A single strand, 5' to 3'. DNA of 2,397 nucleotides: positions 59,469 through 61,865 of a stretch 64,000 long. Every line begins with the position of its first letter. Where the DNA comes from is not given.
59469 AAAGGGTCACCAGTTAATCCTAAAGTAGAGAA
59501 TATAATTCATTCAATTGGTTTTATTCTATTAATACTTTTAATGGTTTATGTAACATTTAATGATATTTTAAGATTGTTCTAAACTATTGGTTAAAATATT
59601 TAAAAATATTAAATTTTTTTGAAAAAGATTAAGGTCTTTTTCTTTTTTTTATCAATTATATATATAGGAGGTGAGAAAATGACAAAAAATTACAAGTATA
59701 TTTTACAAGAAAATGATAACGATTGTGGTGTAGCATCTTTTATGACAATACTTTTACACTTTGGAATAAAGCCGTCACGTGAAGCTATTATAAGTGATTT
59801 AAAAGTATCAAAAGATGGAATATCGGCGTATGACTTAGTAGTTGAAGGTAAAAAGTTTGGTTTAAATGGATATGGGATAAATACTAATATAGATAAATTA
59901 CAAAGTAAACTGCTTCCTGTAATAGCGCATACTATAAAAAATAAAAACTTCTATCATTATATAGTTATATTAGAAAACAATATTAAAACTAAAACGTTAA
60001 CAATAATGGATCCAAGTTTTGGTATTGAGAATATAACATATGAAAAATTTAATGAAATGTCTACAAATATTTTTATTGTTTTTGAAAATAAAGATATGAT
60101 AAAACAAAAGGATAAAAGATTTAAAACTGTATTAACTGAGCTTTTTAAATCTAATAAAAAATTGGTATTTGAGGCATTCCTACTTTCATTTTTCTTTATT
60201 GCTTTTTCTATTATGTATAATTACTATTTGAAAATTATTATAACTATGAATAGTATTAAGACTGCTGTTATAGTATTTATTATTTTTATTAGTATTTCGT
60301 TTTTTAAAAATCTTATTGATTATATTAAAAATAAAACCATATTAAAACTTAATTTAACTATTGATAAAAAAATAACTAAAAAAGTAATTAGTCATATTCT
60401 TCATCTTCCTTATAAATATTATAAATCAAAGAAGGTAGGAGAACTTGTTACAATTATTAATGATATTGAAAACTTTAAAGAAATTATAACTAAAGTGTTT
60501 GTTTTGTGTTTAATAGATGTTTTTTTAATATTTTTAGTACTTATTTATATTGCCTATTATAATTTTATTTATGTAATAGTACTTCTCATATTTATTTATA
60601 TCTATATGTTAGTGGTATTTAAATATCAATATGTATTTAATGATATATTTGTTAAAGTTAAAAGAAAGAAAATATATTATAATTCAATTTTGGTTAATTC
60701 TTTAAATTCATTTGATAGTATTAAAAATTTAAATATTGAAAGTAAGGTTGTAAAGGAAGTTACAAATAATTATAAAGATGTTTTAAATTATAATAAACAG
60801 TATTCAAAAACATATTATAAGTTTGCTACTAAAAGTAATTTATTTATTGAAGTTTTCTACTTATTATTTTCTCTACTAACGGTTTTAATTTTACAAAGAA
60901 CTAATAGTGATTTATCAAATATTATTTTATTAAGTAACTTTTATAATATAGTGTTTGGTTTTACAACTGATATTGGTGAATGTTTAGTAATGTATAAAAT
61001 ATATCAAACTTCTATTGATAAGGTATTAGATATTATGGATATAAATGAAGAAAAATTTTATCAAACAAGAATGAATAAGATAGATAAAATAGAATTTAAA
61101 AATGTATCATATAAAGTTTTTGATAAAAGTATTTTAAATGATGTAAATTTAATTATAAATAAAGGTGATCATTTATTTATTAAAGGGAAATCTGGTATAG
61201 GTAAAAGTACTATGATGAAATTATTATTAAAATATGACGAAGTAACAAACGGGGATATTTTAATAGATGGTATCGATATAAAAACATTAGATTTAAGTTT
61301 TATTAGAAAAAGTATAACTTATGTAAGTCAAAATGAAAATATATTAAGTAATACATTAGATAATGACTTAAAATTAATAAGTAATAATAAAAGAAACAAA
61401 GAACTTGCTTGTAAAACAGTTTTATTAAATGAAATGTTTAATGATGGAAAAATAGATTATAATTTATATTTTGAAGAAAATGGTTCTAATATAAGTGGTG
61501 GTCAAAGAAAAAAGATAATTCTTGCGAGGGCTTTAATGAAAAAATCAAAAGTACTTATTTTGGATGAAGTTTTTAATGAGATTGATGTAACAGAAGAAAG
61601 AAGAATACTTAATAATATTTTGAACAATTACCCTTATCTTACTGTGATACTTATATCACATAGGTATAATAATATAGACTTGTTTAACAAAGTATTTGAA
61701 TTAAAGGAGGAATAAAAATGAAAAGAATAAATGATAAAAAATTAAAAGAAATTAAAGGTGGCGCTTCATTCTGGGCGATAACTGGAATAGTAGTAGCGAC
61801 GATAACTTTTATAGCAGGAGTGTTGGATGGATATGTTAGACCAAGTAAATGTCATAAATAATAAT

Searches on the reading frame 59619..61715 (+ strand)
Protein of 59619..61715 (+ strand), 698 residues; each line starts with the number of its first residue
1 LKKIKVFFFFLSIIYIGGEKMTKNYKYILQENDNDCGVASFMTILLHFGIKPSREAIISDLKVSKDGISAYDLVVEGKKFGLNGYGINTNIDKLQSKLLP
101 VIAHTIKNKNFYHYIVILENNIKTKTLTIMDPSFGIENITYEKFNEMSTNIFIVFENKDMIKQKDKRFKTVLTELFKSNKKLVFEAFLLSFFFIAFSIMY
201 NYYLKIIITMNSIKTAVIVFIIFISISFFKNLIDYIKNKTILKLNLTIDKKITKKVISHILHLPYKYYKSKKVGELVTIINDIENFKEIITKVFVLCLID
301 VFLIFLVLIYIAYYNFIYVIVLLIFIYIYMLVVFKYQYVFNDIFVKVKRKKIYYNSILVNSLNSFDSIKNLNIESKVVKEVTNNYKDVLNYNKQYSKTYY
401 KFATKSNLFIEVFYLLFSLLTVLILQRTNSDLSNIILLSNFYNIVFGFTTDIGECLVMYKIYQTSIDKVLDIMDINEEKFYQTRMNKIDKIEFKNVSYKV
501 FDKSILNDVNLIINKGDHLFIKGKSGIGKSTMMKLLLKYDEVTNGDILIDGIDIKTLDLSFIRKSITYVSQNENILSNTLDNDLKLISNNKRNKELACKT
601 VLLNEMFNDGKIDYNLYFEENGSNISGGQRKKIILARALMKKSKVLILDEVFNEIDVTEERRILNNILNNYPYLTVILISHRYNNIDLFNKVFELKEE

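Call 31: search_protein_families(library=pfam, proteins=[window:59619-61715:+], max_evalue=0.00001)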
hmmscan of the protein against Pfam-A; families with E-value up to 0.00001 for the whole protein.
window:59619-61715:+ (698 aa): 3 families
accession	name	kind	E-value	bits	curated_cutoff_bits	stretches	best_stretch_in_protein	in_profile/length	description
PF00005.33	ABC_tran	-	6.1e-26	92.1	25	1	506-652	1-136/137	ABC transporter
PF03412.21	Peptidase_C39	-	8.6e-25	87.5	22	1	25-158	2-131/133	Peptidase C39 family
PF00664.28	ABC_membrane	-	1.9e-20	74.1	28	1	186-447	8-272/274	ABC transporter transmembrane region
